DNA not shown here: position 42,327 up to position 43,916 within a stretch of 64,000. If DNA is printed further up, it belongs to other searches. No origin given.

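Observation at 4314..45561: Unclassified ~150-bp MITE-like palindromic element family colonising spacers, including spacers inside conserved operons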

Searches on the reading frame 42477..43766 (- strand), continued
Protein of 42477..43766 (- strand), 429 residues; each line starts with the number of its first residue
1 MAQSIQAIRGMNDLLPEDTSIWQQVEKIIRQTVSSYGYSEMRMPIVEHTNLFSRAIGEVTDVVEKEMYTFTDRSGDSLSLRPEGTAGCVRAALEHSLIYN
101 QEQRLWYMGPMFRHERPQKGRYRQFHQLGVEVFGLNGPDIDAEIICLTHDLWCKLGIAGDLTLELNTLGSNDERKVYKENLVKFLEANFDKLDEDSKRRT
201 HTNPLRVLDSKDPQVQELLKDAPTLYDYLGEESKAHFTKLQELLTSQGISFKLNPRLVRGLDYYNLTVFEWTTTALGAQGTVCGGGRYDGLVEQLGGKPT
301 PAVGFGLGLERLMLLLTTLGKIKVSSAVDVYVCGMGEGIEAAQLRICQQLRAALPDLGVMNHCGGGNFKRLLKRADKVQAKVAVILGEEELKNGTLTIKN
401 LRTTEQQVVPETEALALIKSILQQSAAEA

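Call 78: find_encoding_contigs(protein=P0001, flank=3000, max_places=10)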
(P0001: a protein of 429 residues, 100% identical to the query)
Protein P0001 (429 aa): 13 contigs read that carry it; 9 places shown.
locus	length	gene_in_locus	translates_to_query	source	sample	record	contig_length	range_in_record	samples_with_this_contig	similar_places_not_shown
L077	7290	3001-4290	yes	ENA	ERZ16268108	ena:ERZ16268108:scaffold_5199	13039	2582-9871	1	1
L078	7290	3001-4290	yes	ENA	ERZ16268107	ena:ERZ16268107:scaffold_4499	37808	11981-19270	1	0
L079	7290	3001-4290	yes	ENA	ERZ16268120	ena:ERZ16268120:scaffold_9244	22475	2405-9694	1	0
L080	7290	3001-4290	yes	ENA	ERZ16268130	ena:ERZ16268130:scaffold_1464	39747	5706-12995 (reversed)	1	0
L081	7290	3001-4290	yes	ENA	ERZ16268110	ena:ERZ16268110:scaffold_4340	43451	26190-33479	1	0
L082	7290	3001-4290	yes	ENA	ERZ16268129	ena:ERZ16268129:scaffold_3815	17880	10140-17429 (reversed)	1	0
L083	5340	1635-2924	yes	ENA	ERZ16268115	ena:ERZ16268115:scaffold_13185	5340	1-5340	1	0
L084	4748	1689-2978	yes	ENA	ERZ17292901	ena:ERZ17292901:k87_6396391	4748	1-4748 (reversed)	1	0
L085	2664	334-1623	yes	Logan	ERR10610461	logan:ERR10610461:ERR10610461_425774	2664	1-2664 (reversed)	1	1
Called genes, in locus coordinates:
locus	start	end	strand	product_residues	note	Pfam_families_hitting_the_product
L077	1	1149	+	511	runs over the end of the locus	PF13413:HTH_25, PF13464:RodZ_C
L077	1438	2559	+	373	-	PF04551:GcpE, PF26540:GcpE_C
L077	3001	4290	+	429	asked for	PF13393:tRNA-synt_His, PF00587:tRNA-synt_2b, PF03129:HGTP_anticodon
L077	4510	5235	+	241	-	PF09976:TPR_21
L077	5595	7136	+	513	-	PF25174:Beta-prop_THOC3 (faint), PF25293:Beta-prop_EMC1_N (faint), PF23414:Beta-prop_EML_2 (faint), PF07774:EMC1_C (faint), PF13360:PQQ_2, PF13570:Beta-prop_ACSF4, PF13360:PQQ_2 (weak)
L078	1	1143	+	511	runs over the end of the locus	PF13413:HTH_25, PF13464:RodZ_C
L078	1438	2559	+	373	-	PF04551:GcpE, PF26540:GcpE_C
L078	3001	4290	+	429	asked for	PF13393:tRNA-synt_His, PF00587:tRNA-synt_2b, PF03129:HGTP_anticodon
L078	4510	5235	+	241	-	PF09976:TPR_21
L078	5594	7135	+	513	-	PF25293:Beta-prop_EMC1_N (faint), PF23414:Beta-prop_EML_2 (faint), PF25174:Beta-prop_THOC3 (faint), PF07774:EMC1_C (faint), PF13360:PQQ_2, PF13570:Beta-prop_ACSF4, PF13360:PQQ_2 (weak)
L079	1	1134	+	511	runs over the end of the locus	PF13413:HTH_25, PF13464:RodZ_C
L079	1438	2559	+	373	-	PF04551:GcpE, PF26540:GcpE_C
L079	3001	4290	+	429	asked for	PF13393:tRNA-synt_His, PF00587:tRNA-synt_2b, PF03129:HGTP_anticodon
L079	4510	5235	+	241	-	PF09976:TPR_21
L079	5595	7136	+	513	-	PF25293:Beta-prop_EMC1_N (faint), PF23414:Beta-prop_EML_2 (faint), PF25174:Beta-prop_THOC3 (faint), PF07774:EMC1_C (faint), PF13360:PQQ_2, PF13570:Beta-prop_ACSF4, PF13360:PQQ_2 (weak)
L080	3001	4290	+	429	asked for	PF13393:tRNA-synt_His, PF00587:tRNA-synt_2b, PF03129:HGTP_anticodon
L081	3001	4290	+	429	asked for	PF13393:tRNA-synt_His, PF00587:tRNA-synt_2b, PF03129:HGTP_anticodon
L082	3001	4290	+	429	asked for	PF13393:tRNA-synt_His, PF00587:tRNA-synt_2b, PF03129:HGTP_anticodon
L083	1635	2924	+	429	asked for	PF13393:tRNA-synt_His, PF00587:tRNA-synt_2b, PF03129:HGTP_anticodon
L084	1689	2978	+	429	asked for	PF13393:tRNA-synt_His, PF00587:tRNA-synt_2b, PF03129:HGTP_anticodon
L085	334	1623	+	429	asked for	PF13393:tRNA-synt_His, PF00587:tRNA-synt_2b, PF03129:HGTP_anticodon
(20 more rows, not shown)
